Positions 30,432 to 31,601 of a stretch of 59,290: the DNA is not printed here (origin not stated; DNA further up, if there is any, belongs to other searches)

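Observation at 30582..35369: tRNA-Pro-adjacent two-gene cassette: SIR2-like/STAND-type NTPase coupled to an HEPN-motif protein (candidate undescribed defence system)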

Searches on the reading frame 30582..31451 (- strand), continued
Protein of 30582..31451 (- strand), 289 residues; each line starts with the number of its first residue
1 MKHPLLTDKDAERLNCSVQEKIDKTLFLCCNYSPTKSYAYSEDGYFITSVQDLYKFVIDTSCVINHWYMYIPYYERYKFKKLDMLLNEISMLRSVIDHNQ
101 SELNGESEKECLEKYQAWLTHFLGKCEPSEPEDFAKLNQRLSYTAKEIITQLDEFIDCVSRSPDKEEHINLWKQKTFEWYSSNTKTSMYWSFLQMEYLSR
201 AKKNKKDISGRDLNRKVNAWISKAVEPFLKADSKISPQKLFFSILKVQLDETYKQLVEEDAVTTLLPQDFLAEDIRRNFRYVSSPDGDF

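Call 92: find_encoding_contigs(protein=P0282, flank=8000, max_places=2)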
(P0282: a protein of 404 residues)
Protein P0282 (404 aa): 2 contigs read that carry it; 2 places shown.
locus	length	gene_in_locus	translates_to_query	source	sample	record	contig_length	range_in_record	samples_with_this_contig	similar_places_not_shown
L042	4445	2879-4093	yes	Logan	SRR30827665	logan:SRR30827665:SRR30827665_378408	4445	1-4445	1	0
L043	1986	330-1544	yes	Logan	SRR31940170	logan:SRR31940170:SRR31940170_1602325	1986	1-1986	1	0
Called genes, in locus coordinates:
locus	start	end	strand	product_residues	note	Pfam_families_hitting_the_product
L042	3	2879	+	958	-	?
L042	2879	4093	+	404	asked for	-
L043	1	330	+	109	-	?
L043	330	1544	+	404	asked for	-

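Call 93: find_encoding_contigs(protein=P0288, flank=8000, max_places=2)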
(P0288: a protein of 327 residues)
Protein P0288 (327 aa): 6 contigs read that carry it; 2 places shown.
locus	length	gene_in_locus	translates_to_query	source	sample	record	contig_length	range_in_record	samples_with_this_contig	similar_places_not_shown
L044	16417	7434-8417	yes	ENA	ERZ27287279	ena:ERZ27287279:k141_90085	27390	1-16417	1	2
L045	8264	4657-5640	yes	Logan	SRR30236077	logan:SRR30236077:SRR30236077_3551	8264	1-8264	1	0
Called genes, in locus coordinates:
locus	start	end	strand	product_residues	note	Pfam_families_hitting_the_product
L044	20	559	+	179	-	PF09820:AAA-ATPase_like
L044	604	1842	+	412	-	PF01210:NAD_Gly3P_dh_N (weak), PF02737:3HCDH_N (faint), PF03721:UDPG_MGDP_dh_N, PF00984:UDPG_MGDP_dh, PF03720:UDPG_MGDP_dh_C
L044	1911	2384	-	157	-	-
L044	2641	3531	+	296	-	PF04754:Transposase_31 (weak)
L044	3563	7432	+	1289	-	PF25199:nSTAND_NTPase5 (weak)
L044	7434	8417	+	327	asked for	-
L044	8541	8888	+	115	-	-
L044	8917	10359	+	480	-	PF04892:VanZ-LLP1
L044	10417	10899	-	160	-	PF00132:Hexapep, PF14602:Hexapep_2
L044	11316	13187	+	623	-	PF13727:CoA_binding_3, PF02254:TrkA_N (faint), PF01073:3Beta_HSD, PF01370:Epimerase, PF02719:Polysacc_synt_2, PF04321:RmlD_sub_bind, PF16363:GDP_Man_Dehyd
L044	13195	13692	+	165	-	-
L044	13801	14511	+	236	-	PF16403:Bact_surface_Ig-like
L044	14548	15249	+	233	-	PF01656:CbiA (weak), PF10609:ParA (weak), PF13614:AAA_31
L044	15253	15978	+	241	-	PF02706:Wzz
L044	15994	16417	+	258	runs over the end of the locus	PF04203:Sortase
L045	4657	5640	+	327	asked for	-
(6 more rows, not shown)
